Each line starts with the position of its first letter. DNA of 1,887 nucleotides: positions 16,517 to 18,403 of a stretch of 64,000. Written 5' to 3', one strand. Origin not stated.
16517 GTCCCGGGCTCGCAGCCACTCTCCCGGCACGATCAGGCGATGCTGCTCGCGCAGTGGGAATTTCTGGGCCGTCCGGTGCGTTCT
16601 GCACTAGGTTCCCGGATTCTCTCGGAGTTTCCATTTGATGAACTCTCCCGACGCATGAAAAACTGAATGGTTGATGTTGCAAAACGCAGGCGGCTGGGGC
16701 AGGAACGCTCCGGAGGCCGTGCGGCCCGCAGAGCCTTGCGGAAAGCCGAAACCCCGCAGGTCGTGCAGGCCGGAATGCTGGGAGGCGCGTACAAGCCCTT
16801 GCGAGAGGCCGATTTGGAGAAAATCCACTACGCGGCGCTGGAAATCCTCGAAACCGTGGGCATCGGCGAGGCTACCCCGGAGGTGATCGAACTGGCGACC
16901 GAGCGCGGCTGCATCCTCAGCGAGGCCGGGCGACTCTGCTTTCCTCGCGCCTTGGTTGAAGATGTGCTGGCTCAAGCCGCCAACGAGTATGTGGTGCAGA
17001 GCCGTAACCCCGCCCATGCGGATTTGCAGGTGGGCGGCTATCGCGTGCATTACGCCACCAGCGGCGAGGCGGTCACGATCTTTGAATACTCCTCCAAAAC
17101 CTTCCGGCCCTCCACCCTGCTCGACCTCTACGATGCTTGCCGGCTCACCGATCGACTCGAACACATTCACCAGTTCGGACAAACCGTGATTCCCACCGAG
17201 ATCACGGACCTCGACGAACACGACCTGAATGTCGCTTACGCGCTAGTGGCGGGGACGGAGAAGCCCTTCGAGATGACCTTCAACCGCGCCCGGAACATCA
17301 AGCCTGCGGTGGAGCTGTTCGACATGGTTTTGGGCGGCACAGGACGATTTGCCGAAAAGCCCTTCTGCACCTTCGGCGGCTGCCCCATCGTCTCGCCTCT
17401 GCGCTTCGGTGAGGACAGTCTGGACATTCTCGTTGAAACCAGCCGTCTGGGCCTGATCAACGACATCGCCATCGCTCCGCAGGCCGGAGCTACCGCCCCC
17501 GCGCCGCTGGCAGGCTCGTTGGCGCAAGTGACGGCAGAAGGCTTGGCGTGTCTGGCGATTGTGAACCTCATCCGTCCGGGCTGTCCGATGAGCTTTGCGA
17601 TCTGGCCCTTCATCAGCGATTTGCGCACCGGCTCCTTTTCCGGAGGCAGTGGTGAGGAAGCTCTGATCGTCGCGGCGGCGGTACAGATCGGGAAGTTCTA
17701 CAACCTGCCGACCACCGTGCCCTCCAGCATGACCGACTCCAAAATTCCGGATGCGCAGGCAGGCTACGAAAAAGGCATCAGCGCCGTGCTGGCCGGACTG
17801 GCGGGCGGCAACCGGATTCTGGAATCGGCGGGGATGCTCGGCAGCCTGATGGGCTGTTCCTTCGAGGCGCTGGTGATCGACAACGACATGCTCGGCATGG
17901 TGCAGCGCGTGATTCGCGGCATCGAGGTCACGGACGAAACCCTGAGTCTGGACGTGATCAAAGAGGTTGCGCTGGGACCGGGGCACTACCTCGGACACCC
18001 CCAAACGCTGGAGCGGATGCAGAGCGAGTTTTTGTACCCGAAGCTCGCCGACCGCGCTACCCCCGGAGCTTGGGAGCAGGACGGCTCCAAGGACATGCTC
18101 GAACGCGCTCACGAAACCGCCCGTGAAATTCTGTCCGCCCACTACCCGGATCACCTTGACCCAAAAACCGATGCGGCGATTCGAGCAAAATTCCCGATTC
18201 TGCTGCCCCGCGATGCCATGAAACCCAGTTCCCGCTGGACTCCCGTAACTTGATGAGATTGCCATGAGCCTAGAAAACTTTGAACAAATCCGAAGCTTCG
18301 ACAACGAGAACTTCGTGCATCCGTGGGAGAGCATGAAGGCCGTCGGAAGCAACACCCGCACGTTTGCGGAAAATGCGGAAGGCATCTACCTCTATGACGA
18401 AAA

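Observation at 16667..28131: Catabolic island 1: amber-less MttB homologue + omega-transaminase + TMADH/DgcA-like FMN-FeS dehydrogenase + Pot-type transporter + agmatinase-family ureohydrolase + Rieske oxygenase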

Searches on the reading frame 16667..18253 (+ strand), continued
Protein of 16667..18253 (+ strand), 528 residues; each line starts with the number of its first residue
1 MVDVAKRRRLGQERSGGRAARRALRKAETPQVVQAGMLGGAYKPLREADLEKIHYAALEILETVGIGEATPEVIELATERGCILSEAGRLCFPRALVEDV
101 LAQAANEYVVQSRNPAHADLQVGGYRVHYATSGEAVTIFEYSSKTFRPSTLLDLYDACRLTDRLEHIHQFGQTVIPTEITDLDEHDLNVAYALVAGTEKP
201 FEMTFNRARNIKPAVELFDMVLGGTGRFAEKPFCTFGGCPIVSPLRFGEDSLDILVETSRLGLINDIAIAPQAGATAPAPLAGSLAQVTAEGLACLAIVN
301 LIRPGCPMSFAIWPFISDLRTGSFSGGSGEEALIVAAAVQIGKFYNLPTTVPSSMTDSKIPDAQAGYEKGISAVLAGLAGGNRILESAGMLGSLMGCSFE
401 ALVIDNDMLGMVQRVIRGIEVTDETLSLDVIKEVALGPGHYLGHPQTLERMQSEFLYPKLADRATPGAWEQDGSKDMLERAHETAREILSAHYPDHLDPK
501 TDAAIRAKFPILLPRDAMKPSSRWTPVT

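Call 60: search_dna_similar(query=window:16667-18253:+, collection=plasmids, mode=protein, max_evalue=1e-80, max_rows=30)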
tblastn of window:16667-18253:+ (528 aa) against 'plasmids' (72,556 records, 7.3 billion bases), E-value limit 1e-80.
Records with a match: 21; places in all: 21; records where one place covers at least 80% of the query: 21.
Best place of each record, by identity: <60% 21.
By first word of the organism name: Leisingera 7; Sinorhizobium 4; Ruegeria 4; Mesorhizobium 1; Roseovarius 1; Shinella 1; Alisedimentitalea 1; Roseobacter 1; Rhodobacteraceae 1.
By predicted mobility (MOB-suite, as given by PLSDB): non-mobilizable 19; conjugative 1; mobilizable 1.
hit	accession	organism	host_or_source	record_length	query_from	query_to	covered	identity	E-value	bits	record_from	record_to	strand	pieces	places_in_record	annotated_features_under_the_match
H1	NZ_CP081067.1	Leisingera caerulea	-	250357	1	520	98%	55.3%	7e-174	551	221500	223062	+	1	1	trimethylamine methyltransferase family protein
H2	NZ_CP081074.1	Leisingera caerulea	-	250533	1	520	98%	54.9%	1e-172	547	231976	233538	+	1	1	trimethylamine methyltransferase family protein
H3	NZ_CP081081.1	Leisingera caerulea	-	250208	1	520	98%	54.9%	7e-172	545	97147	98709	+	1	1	trimethylamine methyltransferase family protein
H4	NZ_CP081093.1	Leisingera caerulea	-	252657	1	520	98%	54.9%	9e-172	545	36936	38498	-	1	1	trimethylamine methyltransferase family protein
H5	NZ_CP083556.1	Leisingera sp. S132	-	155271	31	520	93%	55.1%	3e-169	537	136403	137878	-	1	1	trimethylamine methyltransferase family protein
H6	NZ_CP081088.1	Leisingera caerulea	-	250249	31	520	93%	55.1%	5e-168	534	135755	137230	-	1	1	trimethylamine methyltransferase family protein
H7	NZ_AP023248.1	Mesorhizobium sp. 131-2-1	Lotus japonicus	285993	36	522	92%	48.9%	6e-138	447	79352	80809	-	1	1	trimethylamine methyltransferase family protein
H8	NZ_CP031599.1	Roseovarius indicus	pure culture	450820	33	522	93%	45.3%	1e-131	429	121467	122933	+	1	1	trimethylamine methyltransferase family protein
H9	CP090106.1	Sinorhizobium meliloti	Medicago,Cell culture,Plant nodule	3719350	11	511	95%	44.0%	7e-114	378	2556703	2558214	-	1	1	trimethylamine methyltransferase family protein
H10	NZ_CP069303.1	Shinella sp. PSBB067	monoisolate,Minnesota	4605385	28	524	94%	42.9%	1e-113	377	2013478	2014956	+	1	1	none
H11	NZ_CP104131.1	Sinorhizobium sp. K101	Phaseolus vulgaris,cell ...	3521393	28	515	92%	43.6%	6e-115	381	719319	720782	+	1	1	none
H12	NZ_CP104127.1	Sinorhizobium sp. M103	Phaseolus vulgaris,cell ...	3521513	28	515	92%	43.6%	6e-115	381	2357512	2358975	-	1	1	none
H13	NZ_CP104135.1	Sinorhizobium sp. C101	Phaseolus vulgaris,cell ...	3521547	28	515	92%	43.6%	6e-115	381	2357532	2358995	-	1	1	none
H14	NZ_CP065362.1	Ruegeria sp. SCSIO 43209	Galaxea fascicularis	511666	36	512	90%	44.4%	4e-113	376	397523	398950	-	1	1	trimethylamine methyltransferase family protein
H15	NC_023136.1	Leisingera methylohalidivorans DSM 14336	Seawater collected from a tide pool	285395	36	512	90%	44.0%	3e-113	376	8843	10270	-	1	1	trimethylamine methyltransferase family protein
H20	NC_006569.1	Ruegeria pomeroyi DSS-3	-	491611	33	515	91%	41.2%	2e-103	348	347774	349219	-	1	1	trimethylamine methyltransferase family protein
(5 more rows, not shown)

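Call 61: get_annotated_region(hit=H1, flank=14000)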
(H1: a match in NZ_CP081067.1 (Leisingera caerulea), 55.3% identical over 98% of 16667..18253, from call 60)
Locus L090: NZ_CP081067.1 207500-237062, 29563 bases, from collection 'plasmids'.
description: Leisingera caerulea strain M561 plasmid unnamed3, complete sequence
organism: Leisingera caerulea (NCBI taxid 506591)
taxonomy: Bacteria; Pseudomonadota; Alphaproteobacteria; Rhodobacterales; Roseobacteraceae; Leisingera; Leisingera caerulea
host: -; source: -; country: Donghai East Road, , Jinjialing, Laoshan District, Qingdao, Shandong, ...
typing (MOB-suite, as given by PLSDB): non-mobilizable
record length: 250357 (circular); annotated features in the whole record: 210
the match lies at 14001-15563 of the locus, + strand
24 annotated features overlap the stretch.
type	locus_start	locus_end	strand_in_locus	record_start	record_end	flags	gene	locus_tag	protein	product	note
CDS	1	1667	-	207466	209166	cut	-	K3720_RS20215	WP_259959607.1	Na/Pi cotransporter family protein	GO:0044341 - sodium-dependent phosphate transport [Evidence IEA]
CDS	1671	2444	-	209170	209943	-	-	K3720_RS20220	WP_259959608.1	inositol monophosphatase family protein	-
CDS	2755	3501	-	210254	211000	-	-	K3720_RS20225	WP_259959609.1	LuxR C-terminal-related transcriptional regulator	GO:0006355 - regulation of DNA-templated transcription [Evidence IEA]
CDS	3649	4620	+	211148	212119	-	speB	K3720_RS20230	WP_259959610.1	agmatinase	GO:0008295 - spermidine biosynthetic process [Evidence IEA]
CDS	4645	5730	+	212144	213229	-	-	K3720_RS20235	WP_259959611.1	extracellular solute-binding protein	-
CDS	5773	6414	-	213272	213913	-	-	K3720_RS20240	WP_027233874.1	TetR family transcriptional regulator C-terminal domain-containing protein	-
CDS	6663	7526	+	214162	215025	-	-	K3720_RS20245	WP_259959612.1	ABC transporter permease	GO:0055085 - transmembrane transport [Evidence IEA]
CDS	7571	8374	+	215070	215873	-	-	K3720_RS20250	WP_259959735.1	ABC transporter permease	GO:0055085 - transmembrane transport [Evidence IEA]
CDS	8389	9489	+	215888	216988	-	-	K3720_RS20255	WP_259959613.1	ABC transporter ATP-binding protein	-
CDS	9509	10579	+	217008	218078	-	-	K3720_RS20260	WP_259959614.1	extracellular solute-binding protein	-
CDS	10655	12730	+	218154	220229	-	-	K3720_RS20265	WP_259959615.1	NAD(P)-binding protein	-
CDS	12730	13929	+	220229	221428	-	-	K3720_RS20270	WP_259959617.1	aromatic ring-hydroxylating dioxygenase subunit alpha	-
CDS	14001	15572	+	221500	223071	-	-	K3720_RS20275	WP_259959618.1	trimethylamine methyltransferase family protein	GO:0015948 - methanogenesis [Evidence IEA]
CDS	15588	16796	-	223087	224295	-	-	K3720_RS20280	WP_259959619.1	mandelate racemase/muconate lactonizing enzyme family protein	-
CDS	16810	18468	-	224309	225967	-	-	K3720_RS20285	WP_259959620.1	GMC family oxidoreductase N-terminal domain-containing protein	-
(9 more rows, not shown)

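Call 62: get_annotated_region(hit=H20, flank=10000)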
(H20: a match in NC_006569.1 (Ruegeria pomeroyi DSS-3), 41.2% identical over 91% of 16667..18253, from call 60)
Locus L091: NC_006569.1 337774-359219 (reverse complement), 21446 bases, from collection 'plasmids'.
description: Ruegeria pomeroyi DSS-3 megaplasmid, complete sequence
organism: Ruegeria pomeroyi DSS-3 (NCBI taxid 246200)
taxonomy: Bacteria; Pseudomonadota; Alphaproteobacteria; Rhodobacterales; Roseobacteraceae; Ruegeria; Ruegeria pomeroyi; Ruegeria pomeroyi DSS-3
host: -; source: -; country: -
typing (MOB-suite, as given by PLSDB): non-mobilizable; replicon rep_cluster_95
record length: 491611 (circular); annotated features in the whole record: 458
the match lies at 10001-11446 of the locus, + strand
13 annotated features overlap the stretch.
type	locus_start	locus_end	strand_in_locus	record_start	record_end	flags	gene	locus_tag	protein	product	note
CDS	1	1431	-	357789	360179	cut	-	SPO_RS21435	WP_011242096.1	1-deoxy-D-xylulose-5-phosphate synthase N-terminal domain-containing protein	GO:0016114 - terpenoid biosynthetic process [Evidence IEA]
CDS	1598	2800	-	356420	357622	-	-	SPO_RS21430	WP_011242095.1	methionine gamma-lyase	GO:0019346 - transsulfuration [Evidence IEA]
CDS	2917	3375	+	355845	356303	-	-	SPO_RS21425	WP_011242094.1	Lrp/AsnC family transcriptional regulator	-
CDS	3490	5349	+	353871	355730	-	-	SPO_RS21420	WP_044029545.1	amidohydrolase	-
CDS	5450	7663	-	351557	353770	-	-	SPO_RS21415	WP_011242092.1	NADP-dependent isocitrate dehydrogenase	GO:0006099 - tricarboxylic acid cycle [Evidence IEA]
CDS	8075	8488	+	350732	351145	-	-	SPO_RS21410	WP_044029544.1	hypothetical protein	-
CDS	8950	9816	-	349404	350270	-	-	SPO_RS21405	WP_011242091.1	LysR family transcriptional regulator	GO:0006355 - regulation of DNA-templated transcription [Evidence IEA]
CDS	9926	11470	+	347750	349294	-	-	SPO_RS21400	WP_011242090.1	trimethylamine methyltransferase family protein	-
CDS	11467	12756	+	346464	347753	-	-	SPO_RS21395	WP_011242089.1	aminotransferase class III-fold pyridoxal phosphate-dependent enzyme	-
CDS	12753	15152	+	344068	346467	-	-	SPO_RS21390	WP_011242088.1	FAD-dependent oxidoreductase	-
CDS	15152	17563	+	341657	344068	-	-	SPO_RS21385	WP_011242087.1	FAD-dependent oxidoreductase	-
CDS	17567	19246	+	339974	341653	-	-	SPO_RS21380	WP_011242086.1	thiamine pyrophosphate-binding protein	-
CDS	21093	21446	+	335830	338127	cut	-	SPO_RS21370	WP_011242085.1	Tex family protein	-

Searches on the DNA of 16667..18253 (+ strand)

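Call 80: search_rna_families(source=window, start=17600, end=17950, threshold=evalue, max_evalue=0.001, show_alignments=1)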
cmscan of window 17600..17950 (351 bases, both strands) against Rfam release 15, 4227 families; matches with E-value up to 0.001: 1.
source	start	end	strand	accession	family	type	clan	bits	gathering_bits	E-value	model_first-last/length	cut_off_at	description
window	17729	17828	+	RF02510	PYLIS_3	Cis-reg;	-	55.9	38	5.3e-11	1-100/100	no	Pyrrolysine insertion sequence mttB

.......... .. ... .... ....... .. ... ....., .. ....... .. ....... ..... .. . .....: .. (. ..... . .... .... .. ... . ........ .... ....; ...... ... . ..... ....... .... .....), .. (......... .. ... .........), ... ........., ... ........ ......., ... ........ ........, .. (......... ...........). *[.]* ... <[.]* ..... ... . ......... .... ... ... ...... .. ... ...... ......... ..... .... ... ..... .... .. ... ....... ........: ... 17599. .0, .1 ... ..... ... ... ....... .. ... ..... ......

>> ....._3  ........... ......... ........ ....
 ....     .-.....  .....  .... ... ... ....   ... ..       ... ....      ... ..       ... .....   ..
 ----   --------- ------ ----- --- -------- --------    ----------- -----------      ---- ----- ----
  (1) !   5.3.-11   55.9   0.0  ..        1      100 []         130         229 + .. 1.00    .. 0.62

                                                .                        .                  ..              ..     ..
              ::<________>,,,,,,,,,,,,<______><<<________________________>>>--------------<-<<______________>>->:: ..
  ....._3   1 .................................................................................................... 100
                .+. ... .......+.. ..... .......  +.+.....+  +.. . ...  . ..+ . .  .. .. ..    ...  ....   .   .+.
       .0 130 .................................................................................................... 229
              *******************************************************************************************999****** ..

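Call 82: search_rna_families(sources=[L007, L008, L009, L011, L036, L090], threshold=gathering)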
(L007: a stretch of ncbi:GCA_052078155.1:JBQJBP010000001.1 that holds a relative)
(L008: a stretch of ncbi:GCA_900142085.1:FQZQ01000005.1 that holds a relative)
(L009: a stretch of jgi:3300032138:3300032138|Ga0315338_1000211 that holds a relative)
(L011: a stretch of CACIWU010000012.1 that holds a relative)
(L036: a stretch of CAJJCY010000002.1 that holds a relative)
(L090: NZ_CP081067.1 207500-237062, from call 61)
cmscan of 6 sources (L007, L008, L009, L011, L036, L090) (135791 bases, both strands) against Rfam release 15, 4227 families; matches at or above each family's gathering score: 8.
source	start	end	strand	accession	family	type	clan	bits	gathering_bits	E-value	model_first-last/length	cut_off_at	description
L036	3664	3736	+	RF00005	tRNA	Gene; tRNA;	CL00001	68.4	29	1.8e-12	1-71/71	no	tRNA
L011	11066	11165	+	RF02510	PYLIS_3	Cis-reg;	-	64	38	2.1e-10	1-100/100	no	Pyrrolysine insertion sequence mttB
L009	11078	11177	+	RF02510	PYLIS_3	Cis-reg;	-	60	38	2e-09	1-100/100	no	Pyrrolysine insertion sequence mttB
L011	2328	2409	-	RF00005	tRNA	Gene; tRNA;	CL00001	57.2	29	2.2e-09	1-71/71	no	tRNA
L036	11066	11168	+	RF02510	PYLIS_3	Cis-reg;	-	53.4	38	8.5e-08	1-100/100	no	Pyrrolysine insertion sequence mttB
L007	11108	11200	+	RF02510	PYLIS_3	Cis-reg;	-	50.5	38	4.6e-07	1-100/100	no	Pyrrolysine insertion sequence mttB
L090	15066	15166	+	RF02510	PYLIS_3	Cis-reg;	-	48.6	38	1.4e-06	1-100/100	no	Pyrrolysine insertion sequence mttB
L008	11060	11159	+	RF02510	PYLIS_3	Cis-reg;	-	47.7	38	2.3e-06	1-100/100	no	Pyrrolysine insertion sequence mttB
